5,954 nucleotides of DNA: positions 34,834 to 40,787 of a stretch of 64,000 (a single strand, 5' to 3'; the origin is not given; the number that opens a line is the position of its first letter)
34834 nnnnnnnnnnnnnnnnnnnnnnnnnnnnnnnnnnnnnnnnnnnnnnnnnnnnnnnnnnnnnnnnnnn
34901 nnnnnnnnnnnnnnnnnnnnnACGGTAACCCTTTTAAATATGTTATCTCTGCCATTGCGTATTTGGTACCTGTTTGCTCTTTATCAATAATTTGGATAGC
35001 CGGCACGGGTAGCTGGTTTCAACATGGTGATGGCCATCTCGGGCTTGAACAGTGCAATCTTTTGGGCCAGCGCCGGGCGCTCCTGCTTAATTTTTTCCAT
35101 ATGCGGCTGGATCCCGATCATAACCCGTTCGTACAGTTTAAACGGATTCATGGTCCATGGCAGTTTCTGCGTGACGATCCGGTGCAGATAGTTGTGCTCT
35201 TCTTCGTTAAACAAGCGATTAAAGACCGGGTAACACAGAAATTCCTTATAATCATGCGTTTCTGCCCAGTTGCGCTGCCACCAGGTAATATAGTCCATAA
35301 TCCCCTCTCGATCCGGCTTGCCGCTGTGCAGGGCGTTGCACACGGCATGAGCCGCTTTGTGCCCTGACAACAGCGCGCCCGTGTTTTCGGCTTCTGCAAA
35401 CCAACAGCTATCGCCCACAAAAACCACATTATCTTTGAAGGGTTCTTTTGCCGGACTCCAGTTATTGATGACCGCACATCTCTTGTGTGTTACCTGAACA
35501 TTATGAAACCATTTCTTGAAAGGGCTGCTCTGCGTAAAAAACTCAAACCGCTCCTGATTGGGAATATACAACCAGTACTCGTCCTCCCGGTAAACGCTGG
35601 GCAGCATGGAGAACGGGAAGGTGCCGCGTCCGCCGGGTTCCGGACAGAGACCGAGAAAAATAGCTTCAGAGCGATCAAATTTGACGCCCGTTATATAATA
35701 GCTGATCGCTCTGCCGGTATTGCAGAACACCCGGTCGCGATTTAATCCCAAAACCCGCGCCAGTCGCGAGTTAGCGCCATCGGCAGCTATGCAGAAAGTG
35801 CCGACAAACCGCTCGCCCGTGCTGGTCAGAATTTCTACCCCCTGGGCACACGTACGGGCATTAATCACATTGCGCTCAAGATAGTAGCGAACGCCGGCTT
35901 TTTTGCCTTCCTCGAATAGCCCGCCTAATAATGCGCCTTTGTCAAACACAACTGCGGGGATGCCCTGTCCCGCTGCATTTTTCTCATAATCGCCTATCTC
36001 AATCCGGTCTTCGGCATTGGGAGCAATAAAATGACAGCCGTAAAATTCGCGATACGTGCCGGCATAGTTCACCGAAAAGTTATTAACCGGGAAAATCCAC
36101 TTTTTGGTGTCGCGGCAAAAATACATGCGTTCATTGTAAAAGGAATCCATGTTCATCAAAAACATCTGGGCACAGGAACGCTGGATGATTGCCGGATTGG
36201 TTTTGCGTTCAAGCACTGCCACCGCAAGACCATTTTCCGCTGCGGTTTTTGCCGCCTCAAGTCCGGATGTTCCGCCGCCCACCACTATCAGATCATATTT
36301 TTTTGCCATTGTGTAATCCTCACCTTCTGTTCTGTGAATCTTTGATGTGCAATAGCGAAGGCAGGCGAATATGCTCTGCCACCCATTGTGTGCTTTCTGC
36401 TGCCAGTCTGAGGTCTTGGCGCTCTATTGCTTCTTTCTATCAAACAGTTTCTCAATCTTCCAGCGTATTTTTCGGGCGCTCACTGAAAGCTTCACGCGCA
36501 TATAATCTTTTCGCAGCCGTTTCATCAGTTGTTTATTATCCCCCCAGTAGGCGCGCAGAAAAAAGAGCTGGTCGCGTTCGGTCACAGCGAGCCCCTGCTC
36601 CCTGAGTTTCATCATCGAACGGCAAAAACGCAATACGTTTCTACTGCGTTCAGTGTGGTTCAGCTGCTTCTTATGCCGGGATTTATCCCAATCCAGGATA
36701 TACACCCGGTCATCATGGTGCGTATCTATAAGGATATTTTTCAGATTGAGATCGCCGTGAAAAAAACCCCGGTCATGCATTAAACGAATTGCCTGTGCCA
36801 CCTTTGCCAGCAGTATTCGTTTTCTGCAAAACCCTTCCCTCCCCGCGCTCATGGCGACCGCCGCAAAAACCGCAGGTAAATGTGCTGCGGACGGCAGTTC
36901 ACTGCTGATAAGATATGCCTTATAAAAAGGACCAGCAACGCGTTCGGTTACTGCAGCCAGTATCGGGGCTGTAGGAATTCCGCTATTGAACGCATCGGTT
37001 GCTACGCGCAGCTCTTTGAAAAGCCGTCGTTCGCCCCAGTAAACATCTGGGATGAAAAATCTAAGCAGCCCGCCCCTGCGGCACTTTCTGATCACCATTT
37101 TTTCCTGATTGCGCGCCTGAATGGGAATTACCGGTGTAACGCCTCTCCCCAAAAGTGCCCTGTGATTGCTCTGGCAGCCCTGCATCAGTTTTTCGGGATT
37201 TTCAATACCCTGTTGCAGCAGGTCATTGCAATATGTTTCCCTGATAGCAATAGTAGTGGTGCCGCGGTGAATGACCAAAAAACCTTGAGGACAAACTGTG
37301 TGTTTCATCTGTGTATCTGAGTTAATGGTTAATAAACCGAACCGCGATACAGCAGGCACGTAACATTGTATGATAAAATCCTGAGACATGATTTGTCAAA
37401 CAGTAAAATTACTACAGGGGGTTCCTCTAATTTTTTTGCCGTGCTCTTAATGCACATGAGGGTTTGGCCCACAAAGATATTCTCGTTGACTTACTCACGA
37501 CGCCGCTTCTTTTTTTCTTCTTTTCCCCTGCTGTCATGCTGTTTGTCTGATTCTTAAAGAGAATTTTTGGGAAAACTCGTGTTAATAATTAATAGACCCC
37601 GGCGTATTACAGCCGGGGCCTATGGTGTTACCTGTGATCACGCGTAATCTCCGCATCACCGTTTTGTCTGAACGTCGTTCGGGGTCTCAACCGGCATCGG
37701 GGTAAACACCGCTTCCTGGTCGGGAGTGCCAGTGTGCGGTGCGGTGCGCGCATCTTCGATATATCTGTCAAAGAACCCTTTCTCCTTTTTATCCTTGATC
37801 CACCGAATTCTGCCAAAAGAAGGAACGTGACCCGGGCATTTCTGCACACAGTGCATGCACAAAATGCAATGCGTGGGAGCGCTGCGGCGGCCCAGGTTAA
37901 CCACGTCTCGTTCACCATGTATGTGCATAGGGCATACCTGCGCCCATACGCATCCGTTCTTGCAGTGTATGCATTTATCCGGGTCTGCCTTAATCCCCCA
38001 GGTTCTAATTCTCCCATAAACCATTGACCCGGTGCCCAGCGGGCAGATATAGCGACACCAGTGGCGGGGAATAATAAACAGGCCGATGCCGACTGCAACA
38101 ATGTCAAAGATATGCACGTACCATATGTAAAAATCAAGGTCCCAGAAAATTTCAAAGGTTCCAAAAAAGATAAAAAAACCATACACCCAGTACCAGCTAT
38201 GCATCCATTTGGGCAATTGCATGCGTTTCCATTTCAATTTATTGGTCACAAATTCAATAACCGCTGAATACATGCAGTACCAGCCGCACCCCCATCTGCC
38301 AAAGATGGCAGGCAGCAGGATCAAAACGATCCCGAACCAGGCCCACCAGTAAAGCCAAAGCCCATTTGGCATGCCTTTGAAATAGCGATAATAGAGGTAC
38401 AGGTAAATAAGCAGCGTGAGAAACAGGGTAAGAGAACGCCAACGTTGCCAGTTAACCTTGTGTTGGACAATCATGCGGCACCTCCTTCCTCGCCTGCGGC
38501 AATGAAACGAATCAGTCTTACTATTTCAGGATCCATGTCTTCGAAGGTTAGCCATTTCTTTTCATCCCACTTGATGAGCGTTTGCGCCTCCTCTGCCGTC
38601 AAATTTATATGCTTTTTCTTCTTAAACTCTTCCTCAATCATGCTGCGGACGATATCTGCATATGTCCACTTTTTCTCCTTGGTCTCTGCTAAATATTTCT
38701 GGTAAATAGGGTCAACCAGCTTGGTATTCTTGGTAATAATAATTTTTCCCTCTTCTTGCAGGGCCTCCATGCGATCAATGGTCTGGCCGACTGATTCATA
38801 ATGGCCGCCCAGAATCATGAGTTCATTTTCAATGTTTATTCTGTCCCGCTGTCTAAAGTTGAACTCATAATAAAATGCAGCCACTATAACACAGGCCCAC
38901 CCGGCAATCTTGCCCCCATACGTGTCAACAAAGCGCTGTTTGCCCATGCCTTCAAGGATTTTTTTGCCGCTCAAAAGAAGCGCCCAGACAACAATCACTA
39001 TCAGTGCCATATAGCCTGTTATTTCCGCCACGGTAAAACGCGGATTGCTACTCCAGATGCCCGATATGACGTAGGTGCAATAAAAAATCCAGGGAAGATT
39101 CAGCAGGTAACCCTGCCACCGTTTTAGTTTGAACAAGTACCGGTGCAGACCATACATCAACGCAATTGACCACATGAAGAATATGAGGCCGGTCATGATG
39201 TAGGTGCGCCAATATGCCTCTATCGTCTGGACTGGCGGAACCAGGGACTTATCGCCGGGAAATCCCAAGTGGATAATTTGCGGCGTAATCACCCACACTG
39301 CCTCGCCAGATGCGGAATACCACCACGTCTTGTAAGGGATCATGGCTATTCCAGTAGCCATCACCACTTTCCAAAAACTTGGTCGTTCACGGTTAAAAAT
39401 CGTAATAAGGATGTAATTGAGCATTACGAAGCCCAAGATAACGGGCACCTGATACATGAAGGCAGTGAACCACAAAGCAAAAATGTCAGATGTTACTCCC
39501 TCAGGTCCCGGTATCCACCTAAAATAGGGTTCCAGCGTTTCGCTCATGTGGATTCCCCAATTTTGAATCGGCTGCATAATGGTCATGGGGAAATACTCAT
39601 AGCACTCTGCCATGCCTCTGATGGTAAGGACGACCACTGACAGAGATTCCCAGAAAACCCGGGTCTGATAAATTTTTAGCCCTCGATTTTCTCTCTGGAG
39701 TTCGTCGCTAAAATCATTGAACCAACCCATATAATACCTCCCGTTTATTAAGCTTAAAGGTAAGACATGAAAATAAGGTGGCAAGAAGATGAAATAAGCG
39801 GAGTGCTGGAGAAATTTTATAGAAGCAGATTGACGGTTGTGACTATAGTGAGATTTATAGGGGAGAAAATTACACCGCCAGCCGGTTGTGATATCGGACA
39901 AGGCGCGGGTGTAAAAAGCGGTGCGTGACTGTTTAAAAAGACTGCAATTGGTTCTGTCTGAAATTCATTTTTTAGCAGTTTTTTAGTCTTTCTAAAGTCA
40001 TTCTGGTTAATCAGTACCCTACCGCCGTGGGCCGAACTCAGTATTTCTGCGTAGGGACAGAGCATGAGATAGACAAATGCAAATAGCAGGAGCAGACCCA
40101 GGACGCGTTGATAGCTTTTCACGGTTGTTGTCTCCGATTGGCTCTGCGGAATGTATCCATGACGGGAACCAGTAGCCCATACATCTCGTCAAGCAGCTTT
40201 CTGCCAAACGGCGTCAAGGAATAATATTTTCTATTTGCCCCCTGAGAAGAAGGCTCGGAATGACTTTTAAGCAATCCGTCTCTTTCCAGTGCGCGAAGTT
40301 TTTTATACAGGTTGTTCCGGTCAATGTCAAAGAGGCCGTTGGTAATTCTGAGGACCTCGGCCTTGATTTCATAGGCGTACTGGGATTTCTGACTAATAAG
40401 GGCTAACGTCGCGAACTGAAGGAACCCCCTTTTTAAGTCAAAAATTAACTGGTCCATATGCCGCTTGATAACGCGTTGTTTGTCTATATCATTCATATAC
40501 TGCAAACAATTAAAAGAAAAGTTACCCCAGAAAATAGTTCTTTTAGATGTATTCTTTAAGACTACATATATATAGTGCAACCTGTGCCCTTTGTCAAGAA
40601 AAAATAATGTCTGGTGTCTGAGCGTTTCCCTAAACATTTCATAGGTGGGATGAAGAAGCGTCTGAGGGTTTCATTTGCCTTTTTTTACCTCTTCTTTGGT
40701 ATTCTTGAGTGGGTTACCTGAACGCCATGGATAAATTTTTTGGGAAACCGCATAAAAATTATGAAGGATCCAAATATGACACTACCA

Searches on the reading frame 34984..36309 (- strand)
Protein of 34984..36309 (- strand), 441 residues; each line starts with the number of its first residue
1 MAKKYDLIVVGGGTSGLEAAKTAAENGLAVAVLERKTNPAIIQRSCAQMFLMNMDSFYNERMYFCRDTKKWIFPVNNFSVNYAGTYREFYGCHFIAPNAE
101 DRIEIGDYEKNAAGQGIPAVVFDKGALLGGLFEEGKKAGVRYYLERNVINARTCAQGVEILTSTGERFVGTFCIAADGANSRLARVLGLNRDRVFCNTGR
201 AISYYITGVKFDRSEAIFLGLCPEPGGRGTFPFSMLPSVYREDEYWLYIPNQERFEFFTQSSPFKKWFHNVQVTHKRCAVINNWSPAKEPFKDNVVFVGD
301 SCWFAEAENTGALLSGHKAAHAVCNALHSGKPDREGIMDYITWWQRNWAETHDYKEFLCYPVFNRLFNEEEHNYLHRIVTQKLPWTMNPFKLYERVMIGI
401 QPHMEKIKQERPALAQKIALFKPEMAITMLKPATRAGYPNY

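Call 35: search_protein_families(library=pfam, proteins=[window:34984-36309:-], max_evalue=0.00001)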
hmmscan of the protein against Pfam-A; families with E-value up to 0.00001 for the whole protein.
window:34984-36309:- (441 aa): 3 families
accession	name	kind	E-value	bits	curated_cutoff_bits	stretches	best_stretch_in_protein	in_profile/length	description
PF01266.30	DAO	-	1.2e-07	32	27.9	0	6-40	1-35/353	FAD dependent oxidoreductase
PF07992.20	Pyr_redox_2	-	1.3e-06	28.6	26.1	0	5-38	1-34/291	Pyridine nucleotide-disulphide oxidoreductase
PF00890.30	FAD_binding_2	-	4.5e-06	26.5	20.4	0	6-37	1-32/414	FAD binding domain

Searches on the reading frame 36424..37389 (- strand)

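Call 35: search_protein_families(library=pfam, proteins=[window:36424-37389:-], max_evalue=0.00001)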
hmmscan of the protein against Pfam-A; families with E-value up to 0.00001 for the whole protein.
window:36424-37389:- (321 aa): 3 families
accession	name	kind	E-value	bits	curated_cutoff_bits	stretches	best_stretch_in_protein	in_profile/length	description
PF06293.20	Kdo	-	2.8e-22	79.6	21.3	1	96-281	28-207/207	Lipopolysaccharide kinase (Kdo/WaaP) family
PF19974.5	TCAD9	-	3e-06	27.1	40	1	205-241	295-328/429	Ternary complex associated domain 9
PF00069.31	Pkinase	-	4.6e-06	26.6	31.7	1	193-244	103-152/263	Protein kinase domain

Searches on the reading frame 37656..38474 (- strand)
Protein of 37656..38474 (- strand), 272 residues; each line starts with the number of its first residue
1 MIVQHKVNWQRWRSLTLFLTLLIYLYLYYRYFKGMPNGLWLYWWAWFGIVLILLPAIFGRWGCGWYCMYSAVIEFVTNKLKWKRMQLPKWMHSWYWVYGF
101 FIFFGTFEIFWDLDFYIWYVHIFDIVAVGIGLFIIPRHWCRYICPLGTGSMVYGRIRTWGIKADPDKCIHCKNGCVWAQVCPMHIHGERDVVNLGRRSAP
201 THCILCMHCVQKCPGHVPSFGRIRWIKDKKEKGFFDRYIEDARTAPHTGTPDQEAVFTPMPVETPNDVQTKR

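Call 36: search_protein_families(library=pfam, proteins=[window:37656-38474:-], max_evalue=0.00001)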
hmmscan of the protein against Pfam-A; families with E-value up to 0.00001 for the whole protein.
window:37656-38474:- (272 aa): 1 family
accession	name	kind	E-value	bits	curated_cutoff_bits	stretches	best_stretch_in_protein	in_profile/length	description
PF13237.11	Fer4_10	-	6.6e-07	29.6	25.5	1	161-214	2-53/53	4Fe-4S dicluster domain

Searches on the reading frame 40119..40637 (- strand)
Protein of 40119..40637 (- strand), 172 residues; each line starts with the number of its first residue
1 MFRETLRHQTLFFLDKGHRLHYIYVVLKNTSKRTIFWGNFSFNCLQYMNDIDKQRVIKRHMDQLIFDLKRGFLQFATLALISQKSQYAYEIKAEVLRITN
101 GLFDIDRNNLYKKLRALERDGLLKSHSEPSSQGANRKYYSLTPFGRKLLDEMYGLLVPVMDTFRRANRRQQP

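Call 36: search_protein_families(library=pfam, proteins=[window:40119-40637:-], max_evalue=0.00001)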
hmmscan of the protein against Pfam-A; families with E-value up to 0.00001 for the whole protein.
window:40119-40637:- (172 aa): 1 family
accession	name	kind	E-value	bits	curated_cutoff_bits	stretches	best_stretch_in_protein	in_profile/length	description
PF03551.20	PadR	-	6.7e-17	61.7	27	1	78-150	2-74/75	Transcriptional regulator PadR-like family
